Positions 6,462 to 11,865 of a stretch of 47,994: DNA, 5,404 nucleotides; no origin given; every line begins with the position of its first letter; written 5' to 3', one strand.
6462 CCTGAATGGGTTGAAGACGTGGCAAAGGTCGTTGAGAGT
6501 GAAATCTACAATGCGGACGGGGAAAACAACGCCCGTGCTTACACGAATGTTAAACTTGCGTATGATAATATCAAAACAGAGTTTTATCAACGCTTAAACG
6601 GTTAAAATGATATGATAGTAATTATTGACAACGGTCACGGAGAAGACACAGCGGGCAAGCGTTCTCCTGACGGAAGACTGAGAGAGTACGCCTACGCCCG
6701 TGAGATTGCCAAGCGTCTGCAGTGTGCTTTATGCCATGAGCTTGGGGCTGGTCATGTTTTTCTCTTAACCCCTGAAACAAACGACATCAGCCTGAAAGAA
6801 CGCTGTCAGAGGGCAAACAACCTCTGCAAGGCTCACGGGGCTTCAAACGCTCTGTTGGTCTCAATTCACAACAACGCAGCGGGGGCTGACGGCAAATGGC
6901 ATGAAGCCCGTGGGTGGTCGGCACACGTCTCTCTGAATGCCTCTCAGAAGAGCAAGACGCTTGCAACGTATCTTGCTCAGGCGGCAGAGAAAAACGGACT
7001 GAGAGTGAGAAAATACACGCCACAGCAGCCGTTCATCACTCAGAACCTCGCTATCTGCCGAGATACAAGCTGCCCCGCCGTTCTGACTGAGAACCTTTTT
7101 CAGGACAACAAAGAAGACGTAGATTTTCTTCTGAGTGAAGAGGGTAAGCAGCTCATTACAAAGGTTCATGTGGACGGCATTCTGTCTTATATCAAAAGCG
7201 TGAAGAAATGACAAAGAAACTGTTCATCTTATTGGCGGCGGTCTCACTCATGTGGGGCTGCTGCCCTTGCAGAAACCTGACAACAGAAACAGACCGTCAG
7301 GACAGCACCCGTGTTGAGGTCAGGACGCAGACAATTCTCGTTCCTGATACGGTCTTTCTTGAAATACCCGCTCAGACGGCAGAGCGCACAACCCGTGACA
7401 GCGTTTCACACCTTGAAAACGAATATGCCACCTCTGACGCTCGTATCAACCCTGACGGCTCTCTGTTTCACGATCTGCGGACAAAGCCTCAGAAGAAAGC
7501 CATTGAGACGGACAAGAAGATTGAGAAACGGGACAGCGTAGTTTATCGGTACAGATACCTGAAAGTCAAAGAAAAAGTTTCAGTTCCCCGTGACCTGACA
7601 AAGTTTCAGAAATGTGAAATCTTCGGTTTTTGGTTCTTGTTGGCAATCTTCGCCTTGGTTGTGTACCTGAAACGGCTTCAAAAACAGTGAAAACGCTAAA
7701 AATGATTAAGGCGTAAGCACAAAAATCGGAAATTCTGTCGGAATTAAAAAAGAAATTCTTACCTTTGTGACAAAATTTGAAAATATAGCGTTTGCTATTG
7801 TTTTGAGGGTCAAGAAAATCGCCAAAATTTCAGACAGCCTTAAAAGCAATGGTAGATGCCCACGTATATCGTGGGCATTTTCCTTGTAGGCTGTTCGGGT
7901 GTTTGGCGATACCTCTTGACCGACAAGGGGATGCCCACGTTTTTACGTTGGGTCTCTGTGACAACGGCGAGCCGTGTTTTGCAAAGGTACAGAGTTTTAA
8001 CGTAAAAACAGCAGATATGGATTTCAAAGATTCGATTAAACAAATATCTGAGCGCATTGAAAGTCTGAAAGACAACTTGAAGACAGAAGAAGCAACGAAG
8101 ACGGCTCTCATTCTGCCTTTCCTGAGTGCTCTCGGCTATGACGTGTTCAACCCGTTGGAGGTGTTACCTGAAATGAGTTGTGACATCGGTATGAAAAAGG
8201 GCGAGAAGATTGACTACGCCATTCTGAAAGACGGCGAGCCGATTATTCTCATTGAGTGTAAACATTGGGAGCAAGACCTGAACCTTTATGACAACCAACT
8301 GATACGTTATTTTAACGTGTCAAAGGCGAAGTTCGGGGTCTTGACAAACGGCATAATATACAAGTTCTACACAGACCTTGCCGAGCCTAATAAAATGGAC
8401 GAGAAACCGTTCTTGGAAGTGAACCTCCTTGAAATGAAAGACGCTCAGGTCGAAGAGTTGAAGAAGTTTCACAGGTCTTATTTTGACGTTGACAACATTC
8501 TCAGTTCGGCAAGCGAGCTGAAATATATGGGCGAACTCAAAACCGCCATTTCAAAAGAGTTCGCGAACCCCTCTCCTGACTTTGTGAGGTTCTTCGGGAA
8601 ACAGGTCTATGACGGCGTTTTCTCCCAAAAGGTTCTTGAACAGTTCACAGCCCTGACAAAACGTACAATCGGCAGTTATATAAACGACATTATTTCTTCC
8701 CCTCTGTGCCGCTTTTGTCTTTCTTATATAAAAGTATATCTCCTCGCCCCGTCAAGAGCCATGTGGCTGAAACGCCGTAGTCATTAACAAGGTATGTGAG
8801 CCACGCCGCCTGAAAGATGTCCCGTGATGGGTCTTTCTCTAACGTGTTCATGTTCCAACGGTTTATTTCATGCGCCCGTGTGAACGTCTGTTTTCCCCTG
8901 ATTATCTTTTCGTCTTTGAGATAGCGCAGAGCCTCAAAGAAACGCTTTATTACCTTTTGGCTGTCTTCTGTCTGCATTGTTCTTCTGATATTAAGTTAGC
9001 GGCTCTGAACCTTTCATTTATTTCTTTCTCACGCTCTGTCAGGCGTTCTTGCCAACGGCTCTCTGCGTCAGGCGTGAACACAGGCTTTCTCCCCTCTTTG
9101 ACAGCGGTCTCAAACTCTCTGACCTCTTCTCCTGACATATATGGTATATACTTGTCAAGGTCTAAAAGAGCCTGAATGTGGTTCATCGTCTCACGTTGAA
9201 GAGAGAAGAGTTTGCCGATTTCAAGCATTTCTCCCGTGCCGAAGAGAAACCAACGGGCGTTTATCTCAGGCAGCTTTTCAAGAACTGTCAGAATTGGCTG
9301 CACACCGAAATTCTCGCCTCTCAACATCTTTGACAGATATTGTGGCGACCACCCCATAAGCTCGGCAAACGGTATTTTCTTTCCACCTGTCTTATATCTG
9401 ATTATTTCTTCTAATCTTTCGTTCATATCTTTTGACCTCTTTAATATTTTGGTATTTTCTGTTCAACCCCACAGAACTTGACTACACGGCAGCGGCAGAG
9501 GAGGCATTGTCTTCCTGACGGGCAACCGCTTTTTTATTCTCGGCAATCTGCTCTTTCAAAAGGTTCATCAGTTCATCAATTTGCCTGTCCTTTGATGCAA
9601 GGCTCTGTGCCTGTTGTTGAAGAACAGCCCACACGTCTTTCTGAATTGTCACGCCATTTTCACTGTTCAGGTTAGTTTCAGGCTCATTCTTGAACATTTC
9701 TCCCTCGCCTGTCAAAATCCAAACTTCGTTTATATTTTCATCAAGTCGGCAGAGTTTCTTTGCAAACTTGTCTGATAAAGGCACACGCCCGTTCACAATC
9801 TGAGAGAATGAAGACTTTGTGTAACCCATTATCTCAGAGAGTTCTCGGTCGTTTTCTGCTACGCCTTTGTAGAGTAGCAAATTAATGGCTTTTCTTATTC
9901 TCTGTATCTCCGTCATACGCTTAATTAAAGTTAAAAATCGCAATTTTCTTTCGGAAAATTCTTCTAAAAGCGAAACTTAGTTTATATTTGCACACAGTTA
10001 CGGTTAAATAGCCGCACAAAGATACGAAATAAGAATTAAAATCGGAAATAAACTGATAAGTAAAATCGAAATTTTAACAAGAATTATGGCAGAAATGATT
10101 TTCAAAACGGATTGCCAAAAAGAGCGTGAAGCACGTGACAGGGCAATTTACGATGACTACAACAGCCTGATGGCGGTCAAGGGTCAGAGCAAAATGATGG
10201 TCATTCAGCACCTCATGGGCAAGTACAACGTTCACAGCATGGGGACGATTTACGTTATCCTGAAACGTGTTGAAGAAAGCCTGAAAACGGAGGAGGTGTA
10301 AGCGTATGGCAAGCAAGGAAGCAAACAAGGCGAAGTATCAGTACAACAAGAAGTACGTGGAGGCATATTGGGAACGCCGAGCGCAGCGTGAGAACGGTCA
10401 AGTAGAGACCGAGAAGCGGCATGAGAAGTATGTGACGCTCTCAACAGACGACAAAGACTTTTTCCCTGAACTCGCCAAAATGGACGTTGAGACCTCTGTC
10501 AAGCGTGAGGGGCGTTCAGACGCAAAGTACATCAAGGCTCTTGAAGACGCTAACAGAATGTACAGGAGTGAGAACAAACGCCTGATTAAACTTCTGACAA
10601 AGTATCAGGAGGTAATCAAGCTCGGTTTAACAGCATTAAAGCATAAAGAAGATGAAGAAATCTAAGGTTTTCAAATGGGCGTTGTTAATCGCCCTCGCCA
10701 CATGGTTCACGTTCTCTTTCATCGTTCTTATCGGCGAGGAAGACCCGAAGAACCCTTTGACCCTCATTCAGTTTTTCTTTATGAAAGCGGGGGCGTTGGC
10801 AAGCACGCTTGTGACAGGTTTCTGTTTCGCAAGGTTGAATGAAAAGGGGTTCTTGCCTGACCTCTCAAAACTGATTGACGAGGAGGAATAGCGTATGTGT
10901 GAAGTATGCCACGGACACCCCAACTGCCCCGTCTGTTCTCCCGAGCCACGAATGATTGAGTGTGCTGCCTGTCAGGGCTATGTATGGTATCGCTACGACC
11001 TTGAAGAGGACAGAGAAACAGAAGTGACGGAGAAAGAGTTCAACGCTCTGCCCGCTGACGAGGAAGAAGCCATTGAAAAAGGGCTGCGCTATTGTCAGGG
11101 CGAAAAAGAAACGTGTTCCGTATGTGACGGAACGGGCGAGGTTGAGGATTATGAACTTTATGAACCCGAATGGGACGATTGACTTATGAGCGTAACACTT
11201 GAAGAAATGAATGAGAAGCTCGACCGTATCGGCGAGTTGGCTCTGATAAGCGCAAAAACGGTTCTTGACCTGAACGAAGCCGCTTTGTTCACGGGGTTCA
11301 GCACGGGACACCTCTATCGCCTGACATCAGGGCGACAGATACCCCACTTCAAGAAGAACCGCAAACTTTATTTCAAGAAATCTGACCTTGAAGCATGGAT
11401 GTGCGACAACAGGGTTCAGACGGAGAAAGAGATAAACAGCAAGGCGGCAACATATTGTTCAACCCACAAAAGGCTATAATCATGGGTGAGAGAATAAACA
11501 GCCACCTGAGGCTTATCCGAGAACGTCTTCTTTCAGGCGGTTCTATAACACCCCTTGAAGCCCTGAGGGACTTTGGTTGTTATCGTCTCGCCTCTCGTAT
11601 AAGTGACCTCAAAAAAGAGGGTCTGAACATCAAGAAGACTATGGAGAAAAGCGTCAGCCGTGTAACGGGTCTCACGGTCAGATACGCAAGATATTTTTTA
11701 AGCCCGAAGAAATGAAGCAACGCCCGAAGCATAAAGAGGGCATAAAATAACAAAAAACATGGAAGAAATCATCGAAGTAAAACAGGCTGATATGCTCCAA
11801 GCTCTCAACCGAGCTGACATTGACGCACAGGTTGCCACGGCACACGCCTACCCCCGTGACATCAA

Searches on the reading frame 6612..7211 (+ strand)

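Call 22: search_protein_families(library=pfam, max_evalue=0.01, proteins=[window:6612-7211:+])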
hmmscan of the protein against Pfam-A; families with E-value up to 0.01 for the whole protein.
window:6612-7211:+ (199 aa): 1 family
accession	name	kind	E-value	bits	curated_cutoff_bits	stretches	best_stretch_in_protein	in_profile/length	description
PF01520.23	Amidase_3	-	1.4e-24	87.6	27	1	3-191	1-173/174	N-acetylmuramoyl-L-alanine amidase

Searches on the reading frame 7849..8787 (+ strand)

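Call 22: search_protein_families(library=pfam, max_evalue=0.01, proteins=[window:7849-8787:+])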
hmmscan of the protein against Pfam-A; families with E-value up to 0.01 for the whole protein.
window:7849-8787:+ (312 aa): 2 families
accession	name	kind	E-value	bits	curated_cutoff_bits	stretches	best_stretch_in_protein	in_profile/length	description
PF04313.20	HSDR_N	-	7.1e-15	55.8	25.1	2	102-181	111-197/198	Type I restriction enzyme R protein N terminus (HSDR_N)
PF13588.12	HSDR_N_2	-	1.3e-07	32.1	25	1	105-175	24-95/110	Type I restriction enzyme R protein N terminus (HSDR_N)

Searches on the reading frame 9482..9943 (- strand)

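Call 22: search_protein_families(library=pfam, max_evalue=0.01, proteins=[window:9482-9943:-])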
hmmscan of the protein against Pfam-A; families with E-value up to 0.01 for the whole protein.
window:9482-9943:- (153 aa): 1 family
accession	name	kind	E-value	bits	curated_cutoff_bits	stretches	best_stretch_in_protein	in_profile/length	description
PF12844.13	HTH_19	-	0.0015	18.8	30.2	1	33-82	16-64/64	Helix-turn-helix domain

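Call 49: search_protein_families(library=phrogs, proteins=[window:9482-9943:-])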
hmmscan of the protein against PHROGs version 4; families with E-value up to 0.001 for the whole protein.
window:9482-9943:- (153 aa): 5 families
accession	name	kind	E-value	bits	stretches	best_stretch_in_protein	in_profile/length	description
phrog_8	-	transcription regulation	6.3e-10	40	1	26-131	160-259/346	transcriptional regulator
phrog_4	-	transcription regulation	4.7e-07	30.1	1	10-100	135-214/400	transcriptional repressor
phrog_3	-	transcription regulation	1.9e-05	25.6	1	33-143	105-210/430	transcriptional repressor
phrog_9710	-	unknown function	2.5e-05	25.3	1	10-88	8-87/95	-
phrog_2967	-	transcription regulation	0.00033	21.2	1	13-135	15-96/225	transcriptional regulator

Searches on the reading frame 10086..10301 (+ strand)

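Call 48: search_protein_families(library=phrogs, proteins=[window:10086-10301:+])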
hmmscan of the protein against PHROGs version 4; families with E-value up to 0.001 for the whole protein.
window:10086-10301:+ (71 aa): 0 families

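Call 52: search_protein_families(library=pfam, max_evalue=0.1, proteins=[window:10086-10301:+])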
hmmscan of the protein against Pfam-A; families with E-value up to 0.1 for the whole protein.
window:10086-10301:+ (71 aa): 1 family
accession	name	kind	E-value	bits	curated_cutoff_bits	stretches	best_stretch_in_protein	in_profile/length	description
PF08765.17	Mor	-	0.0014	19.1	24.9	1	8-66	52-99/107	Mor transcription activator family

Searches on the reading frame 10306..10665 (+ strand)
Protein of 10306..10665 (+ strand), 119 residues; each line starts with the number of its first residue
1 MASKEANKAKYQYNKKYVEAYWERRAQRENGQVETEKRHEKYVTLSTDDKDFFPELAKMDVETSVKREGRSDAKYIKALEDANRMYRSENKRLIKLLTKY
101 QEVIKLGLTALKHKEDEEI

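Call 22: search_protein_families(library=pfam, max_evalue=0.01, proteins=[window:10306-10665:+])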
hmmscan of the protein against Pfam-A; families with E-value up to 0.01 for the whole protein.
window:10306-10665:+ (119 aa): 0 families

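Call 48: search_protein_families(library=phrogs, proteins=[window:10306-10665:+])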
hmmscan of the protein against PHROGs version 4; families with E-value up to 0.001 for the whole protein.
window:10306-10665:+ (119 aa): 1 family
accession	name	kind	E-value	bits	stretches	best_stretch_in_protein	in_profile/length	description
phrog_37361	-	unknown function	1.3e-24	87.8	1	3-111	6-126/136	-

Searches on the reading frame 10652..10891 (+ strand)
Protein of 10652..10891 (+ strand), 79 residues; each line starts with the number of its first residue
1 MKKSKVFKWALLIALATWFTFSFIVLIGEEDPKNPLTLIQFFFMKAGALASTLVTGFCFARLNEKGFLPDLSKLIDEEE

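Call 48: search_protein_families(library=phrogs, proteins=[window:10652-10891:+])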
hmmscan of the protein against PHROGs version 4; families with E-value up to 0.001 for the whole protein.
window:10652-10891:+ (79 aa): 1 family
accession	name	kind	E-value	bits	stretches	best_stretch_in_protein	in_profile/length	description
phrog_32698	-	unknown function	3.4e-14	53.9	1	2-74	4-76/81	-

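Call 52: search_protein_families(library=pfam, max_evalue=0.1, proteins=[window:10652-10891:+])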
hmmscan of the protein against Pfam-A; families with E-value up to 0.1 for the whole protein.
window:10652-10891:+ (79 aa): 1 family
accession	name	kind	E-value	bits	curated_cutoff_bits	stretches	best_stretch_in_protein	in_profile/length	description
PF13937.11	DUF4212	-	0.1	13.5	30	0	10-63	11-69/79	Domain of unknown function (DUF4212)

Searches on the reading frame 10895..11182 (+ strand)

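Call 48: search_protein_families(library=phrogs, proteins=[window:10895-11182:+])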
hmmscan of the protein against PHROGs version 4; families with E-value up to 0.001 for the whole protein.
window:10895-11182:+ (95 aa): 0 families

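Call 52: search_protein_families(library=pfam, max_evalue=0.1, proteins=[window:10895-11182:+])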
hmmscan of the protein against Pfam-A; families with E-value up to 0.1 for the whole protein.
window:10895-11182:+ (95 aa): 1 family
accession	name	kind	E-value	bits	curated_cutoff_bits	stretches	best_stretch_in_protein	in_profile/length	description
PF15421.11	Polysacc_deac_3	-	0.024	13.6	28.5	1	22-80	222-281/439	Putative polysaccharide deacetylase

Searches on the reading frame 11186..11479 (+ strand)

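Call 48: search_protein_families(library=phrogs, proteins=[window:11186-11479:+])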
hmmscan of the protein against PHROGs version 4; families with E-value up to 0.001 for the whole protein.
window:11186-11479:+ (97 aa): 5 families
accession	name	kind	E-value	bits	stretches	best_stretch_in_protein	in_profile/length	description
phrog_25262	-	unknown function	2.3e-40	137.9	1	1-96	9-105/106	-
phrog_7338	-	unknown function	5.2e-09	37.2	1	7-77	18-82/87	-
phrog_66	-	integration and excision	4.2e-07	31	1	21-89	88-157/412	excisionase and transcriptional regulator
phrog_15534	-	DNA, RNA and nucleotide metabolism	0.00011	23.7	1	19-75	38-91/93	HTH DNA binding protein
phrog_668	-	DNA, RNA and nucleotide metabolism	0.00026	21.7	1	21-95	58-131/181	HTH DNA binding protein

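Call 52: search_protein_families(library=pfam, max_evalue=0.1, proteins=[window:11186-11479:+])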
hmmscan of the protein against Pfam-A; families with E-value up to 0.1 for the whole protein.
window:11186-11479:+ (97 aa): 1 family
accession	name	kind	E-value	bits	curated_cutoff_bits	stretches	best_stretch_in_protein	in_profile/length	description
PF12728.13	HTH_17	-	2.3e-12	47.4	27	1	26-75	1-50/51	Helix-turn-helix domain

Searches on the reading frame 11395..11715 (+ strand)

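Call 52: search_protein_families(library=pfam, max_evalue=0.1, proteins=[window:11395-11715:+])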
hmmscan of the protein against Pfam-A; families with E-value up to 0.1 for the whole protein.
window:11395-11715:+ (106 aa): 2 families
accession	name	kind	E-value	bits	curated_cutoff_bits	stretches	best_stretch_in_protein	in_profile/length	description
PF14090.12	HTH_39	-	2.4e-15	56.6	21.3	1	39-102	4-67/70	Winged helix-turn-helix domain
PF22324.2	HTH_91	-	0.0066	16.6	27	1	51-97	23-65/77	Winged helix domain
